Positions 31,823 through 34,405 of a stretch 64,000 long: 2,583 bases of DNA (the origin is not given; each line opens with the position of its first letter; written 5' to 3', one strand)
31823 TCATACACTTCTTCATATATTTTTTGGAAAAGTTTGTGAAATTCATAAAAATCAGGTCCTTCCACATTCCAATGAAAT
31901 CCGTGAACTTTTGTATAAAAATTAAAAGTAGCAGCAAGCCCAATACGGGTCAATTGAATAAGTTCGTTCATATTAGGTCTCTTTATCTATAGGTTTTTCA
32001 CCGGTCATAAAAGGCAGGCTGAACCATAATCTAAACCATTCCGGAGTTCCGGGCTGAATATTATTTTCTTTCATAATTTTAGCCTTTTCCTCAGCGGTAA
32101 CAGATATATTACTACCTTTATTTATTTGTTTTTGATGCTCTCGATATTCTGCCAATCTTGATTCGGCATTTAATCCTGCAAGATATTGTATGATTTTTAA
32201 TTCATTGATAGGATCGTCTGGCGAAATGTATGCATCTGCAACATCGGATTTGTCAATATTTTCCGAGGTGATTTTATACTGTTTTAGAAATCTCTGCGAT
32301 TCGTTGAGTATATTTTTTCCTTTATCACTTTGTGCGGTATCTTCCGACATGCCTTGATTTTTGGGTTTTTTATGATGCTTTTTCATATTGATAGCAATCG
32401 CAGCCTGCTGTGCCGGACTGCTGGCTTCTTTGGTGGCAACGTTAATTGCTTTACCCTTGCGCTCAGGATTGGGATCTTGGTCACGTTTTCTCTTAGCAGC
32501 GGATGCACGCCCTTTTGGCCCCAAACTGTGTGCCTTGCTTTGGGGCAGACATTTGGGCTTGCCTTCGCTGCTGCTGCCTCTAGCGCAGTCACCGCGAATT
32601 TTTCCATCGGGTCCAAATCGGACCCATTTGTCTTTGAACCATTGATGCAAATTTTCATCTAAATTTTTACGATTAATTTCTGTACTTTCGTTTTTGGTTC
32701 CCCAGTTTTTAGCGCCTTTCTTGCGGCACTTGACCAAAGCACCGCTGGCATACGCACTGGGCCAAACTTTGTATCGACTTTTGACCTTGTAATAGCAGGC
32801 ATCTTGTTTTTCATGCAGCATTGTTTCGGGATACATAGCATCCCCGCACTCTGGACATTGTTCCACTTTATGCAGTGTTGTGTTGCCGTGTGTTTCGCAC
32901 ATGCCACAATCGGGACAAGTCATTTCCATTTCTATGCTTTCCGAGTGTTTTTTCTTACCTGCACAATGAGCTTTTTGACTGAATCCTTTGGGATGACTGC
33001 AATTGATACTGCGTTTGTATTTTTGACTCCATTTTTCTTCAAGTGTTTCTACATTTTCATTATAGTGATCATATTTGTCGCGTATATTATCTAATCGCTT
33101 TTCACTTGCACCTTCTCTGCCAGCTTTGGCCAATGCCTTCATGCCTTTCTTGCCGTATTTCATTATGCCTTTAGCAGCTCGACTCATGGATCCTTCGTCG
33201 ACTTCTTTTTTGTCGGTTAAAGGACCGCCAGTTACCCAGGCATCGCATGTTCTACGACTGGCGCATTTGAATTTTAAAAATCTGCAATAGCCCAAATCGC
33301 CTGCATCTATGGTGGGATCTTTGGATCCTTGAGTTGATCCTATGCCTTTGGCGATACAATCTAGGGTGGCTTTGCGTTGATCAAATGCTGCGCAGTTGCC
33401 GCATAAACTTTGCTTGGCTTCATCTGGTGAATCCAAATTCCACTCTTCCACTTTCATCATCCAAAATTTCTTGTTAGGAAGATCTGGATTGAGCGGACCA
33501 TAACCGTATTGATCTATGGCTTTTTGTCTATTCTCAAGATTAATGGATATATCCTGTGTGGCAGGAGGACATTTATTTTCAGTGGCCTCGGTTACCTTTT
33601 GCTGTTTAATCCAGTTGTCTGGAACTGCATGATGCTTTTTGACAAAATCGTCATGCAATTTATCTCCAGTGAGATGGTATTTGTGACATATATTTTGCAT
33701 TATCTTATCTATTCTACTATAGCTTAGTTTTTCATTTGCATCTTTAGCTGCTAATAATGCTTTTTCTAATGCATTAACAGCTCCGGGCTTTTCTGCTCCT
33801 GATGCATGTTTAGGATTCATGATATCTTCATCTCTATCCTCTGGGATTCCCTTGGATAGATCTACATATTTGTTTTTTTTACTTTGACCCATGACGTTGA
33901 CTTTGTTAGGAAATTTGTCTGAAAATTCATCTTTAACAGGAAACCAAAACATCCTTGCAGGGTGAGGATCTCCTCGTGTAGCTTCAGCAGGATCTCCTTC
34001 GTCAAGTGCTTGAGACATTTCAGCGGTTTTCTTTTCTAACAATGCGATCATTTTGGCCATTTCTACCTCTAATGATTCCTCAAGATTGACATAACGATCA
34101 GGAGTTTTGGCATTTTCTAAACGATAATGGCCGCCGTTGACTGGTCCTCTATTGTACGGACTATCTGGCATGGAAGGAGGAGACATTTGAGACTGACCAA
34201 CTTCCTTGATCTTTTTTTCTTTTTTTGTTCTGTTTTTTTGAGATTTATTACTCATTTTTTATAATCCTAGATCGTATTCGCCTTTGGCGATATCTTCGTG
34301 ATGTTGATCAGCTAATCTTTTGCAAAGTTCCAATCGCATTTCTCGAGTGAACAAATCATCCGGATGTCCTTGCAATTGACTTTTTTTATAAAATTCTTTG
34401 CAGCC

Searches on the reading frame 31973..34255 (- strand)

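Call 9: search_protein_families(library=phrogs, proteins=[window:31973-34255:-], max_evalue=0.00001)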
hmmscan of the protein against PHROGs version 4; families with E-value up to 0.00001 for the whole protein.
window:31973-34255:- (760 aa): 5 families
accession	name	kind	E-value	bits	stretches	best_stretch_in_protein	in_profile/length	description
phrog_727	-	unknown function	2.9e-32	113.4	2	426-528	257-312/450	-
phrog_3477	-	unknown function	2.4e-14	53.7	1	480-523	430-474/928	-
phrog_38880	-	unknown function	4.3e-13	50.5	1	482-524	158-200/324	-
phrog_23735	-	unknown function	3.8e-11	44.5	1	535-603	3-73/81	-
phrog_10346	-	unknown function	9.8e-09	35.5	1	159-224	198-260/525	-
